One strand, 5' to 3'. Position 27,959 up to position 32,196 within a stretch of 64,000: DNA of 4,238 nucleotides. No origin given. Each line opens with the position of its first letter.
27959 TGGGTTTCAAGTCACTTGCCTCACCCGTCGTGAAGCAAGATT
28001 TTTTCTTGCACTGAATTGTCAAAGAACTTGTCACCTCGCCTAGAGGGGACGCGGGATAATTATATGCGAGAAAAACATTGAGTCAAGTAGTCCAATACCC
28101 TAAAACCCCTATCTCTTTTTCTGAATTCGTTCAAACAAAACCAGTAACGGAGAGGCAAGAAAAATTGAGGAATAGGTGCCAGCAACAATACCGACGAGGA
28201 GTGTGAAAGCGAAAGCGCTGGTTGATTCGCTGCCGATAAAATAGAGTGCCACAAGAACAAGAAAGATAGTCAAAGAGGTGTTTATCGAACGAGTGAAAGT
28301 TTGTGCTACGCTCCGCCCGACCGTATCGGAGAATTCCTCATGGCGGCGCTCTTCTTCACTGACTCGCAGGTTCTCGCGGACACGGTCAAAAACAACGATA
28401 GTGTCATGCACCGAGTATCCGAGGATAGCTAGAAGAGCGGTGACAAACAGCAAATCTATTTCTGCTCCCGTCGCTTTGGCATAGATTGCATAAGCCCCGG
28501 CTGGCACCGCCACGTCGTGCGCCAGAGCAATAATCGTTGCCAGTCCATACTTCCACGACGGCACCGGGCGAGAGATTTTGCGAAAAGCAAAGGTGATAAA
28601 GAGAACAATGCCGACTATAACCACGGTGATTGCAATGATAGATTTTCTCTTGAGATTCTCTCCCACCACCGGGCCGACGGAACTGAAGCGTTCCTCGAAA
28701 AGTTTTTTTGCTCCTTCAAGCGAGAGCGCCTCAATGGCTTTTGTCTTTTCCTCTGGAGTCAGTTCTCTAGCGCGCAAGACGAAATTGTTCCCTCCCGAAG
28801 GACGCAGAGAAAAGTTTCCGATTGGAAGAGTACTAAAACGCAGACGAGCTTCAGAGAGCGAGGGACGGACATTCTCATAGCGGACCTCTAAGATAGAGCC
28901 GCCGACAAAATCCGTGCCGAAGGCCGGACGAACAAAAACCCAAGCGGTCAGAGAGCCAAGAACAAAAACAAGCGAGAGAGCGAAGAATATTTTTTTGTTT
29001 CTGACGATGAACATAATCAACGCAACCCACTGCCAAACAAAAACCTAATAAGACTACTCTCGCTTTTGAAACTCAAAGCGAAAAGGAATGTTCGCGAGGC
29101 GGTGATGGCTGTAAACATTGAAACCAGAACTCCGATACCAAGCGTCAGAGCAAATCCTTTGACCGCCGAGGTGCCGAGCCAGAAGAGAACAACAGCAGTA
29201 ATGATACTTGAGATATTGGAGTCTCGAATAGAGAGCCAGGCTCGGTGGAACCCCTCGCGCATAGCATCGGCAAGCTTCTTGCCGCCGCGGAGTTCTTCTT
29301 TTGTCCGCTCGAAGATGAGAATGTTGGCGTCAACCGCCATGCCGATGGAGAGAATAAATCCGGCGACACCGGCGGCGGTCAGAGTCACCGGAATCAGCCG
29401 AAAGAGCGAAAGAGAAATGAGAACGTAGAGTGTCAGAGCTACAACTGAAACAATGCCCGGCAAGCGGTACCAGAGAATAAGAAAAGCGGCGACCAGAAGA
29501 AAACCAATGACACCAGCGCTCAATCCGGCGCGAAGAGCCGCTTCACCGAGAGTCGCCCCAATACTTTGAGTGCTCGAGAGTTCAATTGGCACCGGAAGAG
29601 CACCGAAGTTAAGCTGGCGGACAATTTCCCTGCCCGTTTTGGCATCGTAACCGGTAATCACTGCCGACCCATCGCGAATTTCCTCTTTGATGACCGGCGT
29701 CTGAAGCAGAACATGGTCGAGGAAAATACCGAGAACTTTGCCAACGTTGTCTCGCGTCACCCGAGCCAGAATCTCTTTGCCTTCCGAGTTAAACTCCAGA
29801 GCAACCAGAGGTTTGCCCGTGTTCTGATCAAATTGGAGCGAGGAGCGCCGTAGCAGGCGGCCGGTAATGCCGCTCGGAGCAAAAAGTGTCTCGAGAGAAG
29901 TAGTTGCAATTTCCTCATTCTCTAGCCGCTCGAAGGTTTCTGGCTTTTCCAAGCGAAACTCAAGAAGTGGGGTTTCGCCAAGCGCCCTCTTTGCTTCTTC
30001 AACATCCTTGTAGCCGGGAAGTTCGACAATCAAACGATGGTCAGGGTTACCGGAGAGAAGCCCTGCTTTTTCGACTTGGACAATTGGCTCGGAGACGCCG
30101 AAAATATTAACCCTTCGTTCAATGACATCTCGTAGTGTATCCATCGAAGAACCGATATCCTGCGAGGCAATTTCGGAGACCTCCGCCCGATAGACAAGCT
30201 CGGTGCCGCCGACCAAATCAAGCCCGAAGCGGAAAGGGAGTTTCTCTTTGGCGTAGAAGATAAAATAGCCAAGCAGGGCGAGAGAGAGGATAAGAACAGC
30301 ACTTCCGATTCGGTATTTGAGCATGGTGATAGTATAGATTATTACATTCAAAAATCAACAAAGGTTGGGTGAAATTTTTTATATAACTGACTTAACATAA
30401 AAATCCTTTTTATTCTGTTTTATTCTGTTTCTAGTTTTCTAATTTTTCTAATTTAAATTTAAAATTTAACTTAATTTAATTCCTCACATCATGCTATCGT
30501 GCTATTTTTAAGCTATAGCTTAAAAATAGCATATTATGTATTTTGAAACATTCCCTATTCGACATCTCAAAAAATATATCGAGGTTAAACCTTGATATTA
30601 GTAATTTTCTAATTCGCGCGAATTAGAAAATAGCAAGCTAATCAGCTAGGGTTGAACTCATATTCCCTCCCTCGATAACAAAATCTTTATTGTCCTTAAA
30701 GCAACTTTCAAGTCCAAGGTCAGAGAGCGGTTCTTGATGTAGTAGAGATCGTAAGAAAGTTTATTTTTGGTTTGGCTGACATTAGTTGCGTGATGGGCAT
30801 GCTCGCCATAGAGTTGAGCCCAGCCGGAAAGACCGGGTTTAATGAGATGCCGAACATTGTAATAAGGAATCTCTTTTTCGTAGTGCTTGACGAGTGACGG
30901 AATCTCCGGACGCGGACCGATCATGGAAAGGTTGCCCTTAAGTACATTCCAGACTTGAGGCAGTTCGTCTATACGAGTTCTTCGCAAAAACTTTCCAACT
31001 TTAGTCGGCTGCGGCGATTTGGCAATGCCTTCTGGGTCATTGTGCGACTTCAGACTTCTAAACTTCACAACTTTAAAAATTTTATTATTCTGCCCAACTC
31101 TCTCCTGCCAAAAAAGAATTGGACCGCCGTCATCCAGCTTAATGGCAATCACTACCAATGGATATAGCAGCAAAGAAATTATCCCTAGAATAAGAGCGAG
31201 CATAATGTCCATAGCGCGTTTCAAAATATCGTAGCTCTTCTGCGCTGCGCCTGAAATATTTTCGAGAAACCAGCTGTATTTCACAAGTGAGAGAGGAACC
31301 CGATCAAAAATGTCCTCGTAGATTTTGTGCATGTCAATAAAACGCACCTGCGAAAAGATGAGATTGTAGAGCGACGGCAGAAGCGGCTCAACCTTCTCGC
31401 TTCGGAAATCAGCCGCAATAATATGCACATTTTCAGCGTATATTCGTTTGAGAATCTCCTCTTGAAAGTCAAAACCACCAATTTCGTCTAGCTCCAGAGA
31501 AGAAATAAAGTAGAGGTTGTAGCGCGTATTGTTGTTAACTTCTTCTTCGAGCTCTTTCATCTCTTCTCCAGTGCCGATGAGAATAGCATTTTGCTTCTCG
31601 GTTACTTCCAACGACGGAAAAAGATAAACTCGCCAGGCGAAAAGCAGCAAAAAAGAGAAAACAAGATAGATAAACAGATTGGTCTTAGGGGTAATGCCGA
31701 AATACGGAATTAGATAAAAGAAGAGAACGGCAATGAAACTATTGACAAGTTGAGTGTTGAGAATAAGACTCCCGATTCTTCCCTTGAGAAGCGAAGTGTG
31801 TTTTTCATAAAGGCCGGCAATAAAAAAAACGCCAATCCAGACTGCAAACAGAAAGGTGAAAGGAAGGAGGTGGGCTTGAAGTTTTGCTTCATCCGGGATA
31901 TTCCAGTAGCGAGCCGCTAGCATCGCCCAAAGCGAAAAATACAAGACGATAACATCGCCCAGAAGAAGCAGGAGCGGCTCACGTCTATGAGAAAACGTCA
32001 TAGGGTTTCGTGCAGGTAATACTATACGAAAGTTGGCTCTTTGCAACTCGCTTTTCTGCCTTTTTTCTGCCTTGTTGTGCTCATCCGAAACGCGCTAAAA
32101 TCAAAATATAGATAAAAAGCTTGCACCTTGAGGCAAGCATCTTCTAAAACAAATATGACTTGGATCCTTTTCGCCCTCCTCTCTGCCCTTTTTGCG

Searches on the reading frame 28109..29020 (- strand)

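Call 11: search_protein_families(library=pfam, proteins=[window:28109-29020:-])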
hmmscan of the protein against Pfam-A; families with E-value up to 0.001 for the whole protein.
window:28109-29020:- (303 aa): 1 family
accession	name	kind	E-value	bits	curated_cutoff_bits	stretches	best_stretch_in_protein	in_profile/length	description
PF02355.23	SecD_SecF_C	-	1.6e-51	174.8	20.5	1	107-296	13-186/189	Protein export membrane protein SecD/SecF, C-terminal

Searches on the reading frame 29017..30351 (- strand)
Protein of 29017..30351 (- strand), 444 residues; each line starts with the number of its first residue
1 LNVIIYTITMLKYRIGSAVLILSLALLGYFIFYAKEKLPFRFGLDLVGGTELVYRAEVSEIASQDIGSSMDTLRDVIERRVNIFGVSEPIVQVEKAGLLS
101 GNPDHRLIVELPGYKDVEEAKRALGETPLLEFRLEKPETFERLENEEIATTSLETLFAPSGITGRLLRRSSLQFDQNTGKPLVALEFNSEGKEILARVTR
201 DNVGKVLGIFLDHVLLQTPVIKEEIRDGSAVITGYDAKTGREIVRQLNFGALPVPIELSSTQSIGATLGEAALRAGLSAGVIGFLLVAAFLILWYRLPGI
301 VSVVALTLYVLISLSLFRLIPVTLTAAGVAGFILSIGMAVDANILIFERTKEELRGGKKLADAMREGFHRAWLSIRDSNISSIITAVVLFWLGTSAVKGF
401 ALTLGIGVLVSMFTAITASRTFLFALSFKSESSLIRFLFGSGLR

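Call 11: search_protein_families(library=pfam, proteins=[window:29017-30351:-])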
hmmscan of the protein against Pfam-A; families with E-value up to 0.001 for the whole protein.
window:29017-30351:- (444 aa): 5 families
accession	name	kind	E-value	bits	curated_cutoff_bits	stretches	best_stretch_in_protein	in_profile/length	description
PF22599.2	SecDF_P1_head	-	3.1e-20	72.6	27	1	161-254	20-114/114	SecDF, P1 head subdomain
PF21760.3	SecD_1st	-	1.2e-14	53.9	27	1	70-135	1-58/60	Protein translocase subunit SecDF, P1 domain, N-terminal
PF02355.23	SecD_SecF_C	-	2.9e-13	50.1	20.5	1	256-424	13-184/189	Protein export membrane protein SecD/SecF, C-terminal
PF03176.21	MMPL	-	2e-09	37.3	20.5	1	253-418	122-294/333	MMPL family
PF07549.19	Sec_GG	-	0.0003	20.7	20.3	0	39-57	7-25/28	SecD/SecF GG Motif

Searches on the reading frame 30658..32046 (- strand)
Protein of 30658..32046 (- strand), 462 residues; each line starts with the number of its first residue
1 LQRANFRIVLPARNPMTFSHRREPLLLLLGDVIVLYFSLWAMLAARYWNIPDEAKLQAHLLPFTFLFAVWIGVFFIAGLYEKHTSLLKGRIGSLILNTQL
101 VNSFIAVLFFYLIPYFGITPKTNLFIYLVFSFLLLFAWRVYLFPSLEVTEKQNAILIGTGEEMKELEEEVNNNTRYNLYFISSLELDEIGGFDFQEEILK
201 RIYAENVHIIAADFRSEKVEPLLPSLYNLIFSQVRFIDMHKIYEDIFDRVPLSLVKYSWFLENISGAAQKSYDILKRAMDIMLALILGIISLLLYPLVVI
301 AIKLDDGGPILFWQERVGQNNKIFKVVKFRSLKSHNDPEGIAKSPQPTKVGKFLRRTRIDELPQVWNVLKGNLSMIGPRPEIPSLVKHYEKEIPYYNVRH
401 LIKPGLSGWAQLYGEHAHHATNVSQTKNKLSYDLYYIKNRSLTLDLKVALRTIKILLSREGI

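Call 11: search_protein_families(library=pfam, proteins=[window:30658-32046:-])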
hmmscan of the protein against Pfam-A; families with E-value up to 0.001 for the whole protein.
window:30658-32046:- (462 aa): 1 family
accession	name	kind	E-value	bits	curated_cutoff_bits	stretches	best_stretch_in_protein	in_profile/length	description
PF02397.22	Bac_transf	-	2.1e-57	194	27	1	276-457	1-178/179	Bacterial sugar transferase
